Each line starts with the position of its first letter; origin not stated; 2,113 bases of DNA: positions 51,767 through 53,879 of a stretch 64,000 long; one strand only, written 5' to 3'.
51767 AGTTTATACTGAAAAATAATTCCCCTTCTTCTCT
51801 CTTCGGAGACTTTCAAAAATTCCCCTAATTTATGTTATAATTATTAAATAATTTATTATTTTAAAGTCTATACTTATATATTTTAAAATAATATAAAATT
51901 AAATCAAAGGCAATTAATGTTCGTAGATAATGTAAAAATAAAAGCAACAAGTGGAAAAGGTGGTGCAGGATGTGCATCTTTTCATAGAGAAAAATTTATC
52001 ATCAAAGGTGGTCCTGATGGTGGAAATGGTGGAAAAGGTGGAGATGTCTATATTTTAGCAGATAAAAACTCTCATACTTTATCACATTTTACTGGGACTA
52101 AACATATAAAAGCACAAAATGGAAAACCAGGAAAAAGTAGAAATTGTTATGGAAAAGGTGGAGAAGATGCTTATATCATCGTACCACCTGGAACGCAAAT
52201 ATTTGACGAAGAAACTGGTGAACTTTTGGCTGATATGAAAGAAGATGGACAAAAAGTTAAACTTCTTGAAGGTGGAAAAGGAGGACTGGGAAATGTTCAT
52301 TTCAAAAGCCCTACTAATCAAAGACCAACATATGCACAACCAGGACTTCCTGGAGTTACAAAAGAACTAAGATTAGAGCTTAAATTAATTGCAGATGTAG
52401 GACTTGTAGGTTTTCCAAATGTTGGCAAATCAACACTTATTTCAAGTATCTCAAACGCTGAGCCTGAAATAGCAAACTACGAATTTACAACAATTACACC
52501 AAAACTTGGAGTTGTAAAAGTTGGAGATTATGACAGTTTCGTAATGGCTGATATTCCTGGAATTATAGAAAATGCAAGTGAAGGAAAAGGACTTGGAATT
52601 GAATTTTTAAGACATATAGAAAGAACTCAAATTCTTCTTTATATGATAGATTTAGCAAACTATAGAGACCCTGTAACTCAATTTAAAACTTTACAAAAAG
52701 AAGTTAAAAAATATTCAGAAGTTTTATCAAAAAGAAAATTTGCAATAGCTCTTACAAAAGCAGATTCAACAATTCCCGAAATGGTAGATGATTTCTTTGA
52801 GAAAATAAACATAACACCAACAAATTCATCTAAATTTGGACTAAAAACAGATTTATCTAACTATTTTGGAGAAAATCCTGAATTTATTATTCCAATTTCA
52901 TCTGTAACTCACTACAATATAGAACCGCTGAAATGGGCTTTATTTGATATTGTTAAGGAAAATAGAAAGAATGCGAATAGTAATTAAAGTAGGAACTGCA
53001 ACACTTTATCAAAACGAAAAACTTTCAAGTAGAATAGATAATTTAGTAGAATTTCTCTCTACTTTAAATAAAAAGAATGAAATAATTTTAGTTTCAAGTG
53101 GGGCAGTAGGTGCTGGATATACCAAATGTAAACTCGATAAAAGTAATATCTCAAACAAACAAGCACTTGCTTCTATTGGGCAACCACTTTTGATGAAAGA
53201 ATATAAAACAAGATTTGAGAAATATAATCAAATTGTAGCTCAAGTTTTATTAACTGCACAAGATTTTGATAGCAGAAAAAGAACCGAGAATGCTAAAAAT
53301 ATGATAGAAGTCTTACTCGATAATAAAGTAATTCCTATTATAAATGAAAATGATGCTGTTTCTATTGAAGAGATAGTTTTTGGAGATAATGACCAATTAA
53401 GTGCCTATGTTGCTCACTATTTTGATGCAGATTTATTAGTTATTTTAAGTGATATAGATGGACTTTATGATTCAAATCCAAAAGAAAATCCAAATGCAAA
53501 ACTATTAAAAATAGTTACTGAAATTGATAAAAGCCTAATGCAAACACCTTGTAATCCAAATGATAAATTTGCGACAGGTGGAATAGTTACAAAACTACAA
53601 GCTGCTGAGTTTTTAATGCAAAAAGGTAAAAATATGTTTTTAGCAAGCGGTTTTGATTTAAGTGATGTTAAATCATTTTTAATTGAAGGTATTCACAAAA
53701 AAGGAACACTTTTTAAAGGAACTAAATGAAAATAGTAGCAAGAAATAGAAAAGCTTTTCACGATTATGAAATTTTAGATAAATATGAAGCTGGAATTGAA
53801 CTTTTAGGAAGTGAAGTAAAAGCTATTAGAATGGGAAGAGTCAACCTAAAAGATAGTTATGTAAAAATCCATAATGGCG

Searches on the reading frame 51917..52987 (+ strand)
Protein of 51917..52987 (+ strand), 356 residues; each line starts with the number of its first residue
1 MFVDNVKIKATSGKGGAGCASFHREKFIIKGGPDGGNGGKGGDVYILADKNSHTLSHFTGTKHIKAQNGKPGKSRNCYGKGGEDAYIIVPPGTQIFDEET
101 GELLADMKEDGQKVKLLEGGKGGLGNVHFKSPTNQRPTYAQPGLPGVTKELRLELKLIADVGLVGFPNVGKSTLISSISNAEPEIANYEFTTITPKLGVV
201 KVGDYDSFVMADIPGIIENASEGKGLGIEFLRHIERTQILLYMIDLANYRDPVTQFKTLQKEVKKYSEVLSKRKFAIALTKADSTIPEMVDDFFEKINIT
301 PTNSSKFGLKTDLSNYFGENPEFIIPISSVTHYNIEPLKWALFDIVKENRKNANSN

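Call 31: search_protein_families(library=pfam, proteins=[window:51917-52987:+], max_evalue=0.01)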
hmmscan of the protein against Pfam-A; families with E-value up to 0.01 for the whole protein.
window:51917-52987:+ (356 aa): 3 families
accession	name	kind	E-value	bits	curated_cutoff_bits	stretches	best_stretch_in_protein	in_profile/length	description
PF01018.28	GTP1_OBG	-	7.3e-59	198.3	27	1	3-157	1-155/155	GTP1/OBG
PF01926.29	MMR_HSR1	-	1.6e-24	86.6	21.9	1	160-281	1-113/113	50S ribosome-binding GTPase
PF02421.24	FeoB_N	-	2.5e-10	40.5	27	1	161-246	3-88/156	Ferrous iron transport protein B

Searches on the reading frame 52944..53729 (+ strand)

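Call 31: search_protein_families(library=pfam, proteins=[window:52944-53729:+], max_evalue=0.01)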
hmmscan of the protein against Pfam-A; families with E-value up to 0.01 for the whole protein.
window:52944-53729:+ (261 aa): 1 family
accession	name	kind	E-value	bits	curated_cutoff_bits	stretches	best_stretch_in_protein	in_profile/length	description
PF00696.33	AA_kinase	-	1.8e-44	152.7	24.9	1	10-233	1-232/234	Amino acid kinase family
